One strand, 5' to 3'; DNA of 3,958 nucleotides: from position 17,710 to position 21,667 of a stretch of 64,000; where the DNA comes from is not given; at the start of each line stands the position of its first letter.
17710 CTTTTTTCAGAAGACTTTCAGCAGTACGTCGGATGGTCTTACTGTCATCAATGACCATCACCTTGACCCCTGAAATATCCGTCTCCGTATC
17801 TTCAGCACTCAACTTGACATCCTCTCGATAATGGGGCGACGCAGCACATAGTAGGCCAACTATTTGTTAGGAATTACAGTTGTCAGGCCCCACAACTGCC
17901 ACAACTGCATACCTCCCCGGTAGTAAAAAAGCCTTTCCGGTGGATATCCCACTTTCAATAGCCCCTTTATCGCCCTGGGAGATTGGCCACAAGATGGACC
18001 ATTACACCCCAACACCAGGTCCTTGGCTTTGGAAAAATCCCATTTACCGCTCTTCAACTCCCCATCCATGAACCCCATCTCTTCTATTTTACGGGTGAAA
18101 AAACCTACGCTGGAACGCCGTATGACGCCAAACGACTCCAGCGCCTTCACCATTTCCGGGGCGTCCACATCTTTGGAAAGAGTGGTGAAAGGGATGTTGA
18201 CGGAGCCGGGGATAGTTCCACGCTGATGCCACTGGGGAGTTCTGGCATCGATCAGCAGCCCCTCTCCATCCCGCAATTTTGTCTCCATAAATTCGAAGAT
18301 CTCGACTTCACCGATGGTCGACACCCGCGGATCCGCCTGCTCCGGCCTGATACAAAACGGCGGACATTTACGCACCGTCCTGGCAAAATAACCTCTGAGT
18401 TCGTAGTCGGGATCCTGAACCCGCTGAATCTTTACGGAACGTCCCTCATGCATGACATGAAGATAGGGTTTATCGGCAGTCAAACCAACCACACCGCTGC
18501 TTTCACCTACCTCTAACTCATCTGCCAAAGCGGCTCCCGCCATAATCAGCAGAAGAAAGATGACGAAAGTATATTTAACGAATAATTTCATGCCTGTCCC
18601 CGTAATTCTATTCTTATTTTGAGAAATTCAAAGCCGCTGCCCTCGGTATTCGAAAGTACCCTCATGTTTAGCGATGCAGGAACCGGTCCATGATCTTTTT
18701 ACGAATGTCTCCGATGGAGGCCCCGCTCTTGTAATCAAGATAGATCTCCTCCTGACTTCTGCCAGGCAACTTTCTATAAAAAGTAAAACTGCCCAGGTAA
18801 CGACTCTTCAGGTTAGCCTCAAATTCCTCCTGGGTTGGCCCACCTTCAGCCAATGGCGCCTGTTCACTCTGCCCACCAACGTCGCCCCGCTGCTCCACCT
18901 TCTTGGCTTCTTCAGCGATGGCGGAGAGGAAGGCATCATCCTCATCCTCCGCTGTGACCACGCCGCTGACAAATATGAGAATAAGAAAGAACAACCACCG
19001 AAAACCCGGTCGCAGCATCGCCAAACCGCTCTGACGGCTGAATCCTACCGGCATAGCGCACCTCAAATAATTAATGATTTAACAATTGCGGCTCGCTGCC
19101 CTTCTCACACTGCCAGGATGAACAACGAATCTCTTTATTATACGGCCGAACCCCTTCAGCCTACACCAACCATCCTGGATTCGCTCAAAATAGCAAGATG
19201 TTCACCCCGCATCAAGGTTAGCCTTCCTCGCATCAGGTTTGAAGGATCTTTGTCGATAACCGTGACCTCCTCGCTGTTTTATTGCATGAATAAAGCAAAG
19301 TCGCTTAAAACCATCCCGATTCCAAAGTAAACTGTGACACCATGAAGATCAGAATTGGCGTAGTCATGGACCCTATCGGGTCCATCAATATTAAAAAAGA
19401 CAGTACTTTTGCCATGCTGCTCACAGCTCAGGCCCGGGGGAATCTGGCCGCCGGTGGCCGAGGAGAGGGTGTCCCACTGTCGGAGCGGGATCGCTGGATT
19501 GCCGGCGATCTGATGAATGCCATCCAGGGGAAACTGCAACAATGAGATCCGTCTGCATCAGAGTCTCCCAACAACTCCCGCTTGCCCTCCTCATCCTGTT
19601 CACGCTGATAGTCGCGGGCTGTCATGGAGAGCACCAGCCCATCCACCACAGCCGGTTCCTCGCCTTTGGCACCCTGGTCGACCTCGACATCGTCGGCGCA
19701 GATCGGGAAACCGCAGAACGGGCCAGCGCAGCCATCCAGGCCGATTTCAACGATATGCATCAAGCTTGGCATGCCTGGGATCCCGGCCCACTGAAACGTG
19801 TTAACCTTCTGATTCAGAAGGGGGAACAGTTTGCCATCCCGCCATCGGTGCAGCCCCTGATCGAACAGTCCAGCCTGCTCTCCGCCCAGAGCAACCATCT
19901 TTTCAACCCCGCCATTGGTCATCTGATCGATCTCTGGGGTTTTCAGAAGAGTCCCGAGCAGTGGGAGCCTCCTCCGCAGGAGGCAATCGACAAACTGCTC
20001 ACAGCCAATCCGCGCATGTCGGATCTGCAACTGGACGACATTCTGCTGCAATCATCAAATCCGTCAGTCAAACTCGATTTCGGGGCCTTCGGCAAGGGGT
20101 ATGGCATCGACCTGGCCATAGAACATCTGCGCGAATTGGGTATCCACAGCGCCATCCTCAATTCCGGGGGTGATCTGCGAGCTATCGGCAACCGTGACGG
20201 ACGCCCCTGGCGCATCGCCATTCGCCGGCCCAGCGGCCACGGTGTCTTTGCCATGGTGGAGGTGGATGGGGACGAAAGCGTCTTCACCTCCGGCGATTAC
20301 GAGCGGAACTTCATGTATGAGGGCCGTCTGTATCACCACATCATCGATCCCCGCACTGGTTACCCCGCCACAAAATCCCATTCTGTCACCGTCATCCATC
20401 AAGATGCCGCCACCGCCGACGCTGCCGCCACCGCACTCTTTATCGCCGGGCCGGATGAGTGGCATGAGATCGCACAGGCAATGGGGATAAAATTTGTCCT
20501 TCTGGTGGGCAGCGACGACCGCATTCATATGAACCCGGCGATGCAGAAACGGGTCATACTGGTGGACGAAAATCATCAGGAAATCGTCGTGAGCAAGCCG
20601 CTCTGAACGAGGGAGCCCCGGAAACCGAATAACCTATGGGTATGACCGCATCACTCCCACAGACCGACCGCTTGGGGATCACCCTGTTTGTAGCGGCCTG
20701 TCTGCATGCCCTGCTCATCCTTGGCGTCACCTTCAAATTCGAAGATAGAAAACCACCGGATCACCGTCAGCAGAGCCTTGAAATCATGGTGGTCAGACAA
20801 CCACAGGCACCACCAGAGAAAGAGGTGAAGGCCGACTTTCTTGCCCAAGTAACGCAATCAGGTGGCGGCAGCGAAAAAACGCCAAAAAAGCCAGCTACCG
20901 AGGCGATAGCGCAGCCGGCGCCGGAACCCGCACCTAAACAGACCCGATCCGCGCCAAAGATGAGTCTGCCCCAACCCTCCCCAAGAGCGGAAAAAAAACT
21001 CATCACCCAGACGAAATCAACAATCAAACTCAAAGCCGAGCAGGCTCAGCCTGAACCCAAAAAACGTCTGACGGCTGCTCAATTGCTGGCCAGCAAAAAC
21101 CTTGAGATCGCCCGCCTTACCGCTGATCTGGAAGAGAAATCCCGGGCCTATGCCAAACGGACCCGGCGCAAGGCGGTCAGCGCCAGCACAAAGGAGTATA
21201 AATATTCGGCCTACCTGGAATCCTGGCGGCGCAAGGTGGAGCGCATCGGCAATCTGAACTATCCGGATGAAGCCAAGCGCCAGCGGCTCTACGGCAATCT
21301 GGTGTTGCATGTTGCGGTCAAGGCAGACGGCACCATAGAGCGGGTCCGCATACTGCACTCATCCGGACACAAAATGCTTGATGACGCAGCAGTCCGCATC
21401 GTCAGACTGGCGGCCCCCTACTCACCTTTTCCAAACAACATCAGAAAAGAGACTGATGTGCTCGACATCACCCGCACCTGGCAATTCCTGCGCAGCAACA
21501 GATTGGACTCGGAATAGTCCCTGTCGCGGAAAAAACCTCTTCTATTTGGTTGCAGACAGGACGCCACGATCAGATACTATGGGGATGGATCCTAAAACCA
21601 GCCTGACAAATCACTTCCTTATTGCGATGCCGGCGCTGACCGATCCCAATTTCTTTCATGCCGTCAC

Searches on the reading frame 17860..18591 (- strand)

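Call 46: search_protein_families(library=pfam, proteins=[window:17860-18591:-])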
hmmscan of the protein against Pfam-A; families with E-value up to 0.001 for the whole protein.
window:17860-18591:- (243 aa): 1 family
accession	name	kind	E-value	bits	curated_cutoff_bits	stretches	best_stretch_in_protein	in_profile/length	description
PF00581.25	Rhodanese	-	8.1e-10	39.5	22.2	1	105-232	8-100/102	Rhodanese-like domain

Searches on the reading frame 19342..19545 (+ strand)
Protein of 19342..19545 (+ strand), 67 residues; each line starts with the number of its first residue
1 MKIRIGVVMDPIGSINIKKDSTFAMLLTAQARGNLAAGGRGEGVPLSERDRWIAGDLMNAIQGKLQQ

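Call 46: search_protein_families(library=pfam, proteins=[window:19342-19545:+])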
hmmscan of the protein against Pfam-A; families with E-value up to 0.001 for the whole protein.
window:19342-19545:+ (67 aa): 2 families
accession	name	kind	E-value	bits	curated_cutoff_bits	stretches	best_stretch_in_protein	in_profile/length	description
PF02951.20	GSH-S_N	-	2e-09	38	21.3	1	3-34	1-32/119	Prokaryotic glutathione synthetase, N-terminal domain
PF02955.21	GSH-S_ATP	-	0.0001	22.2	23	1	29-61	107-139/175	Prokaryotic glutathione synthetase, ATP-grasp domain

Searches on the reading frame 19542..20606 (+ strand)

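Call 46: search_protein_families(library=pfam, proteins=[window:19542-20606:+])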
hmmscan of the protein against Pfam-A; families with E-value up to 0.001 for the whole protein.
window:19542-20606:+ (354 aa): 1 family
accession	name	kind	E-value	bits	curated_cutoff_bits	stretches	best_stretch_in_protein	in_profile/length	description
PF02424.20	ApbE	-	5.6e-75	252.7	25.6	1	42-316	1-262/266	ApbE family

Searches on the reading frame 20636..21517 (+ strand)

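Call 46: search_protein_families(library=pfam, proteins=[window:20636-21517:+])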
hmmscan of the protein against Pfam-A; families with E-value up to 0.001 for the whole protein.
window:20636-21517:+ (293 aa): 2 families
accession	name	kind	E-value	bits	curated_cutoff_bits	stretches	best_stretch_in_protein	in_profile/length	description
PF03544.19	TonB_C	-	1.3e-18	67.6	24.6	1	206-273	2-67/79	Gram-negative bacterial TonB protein C-terminal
PF13103.11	TonB_2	-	1.2e-07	32.2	22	1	221-268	25-74/85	TonB C terminal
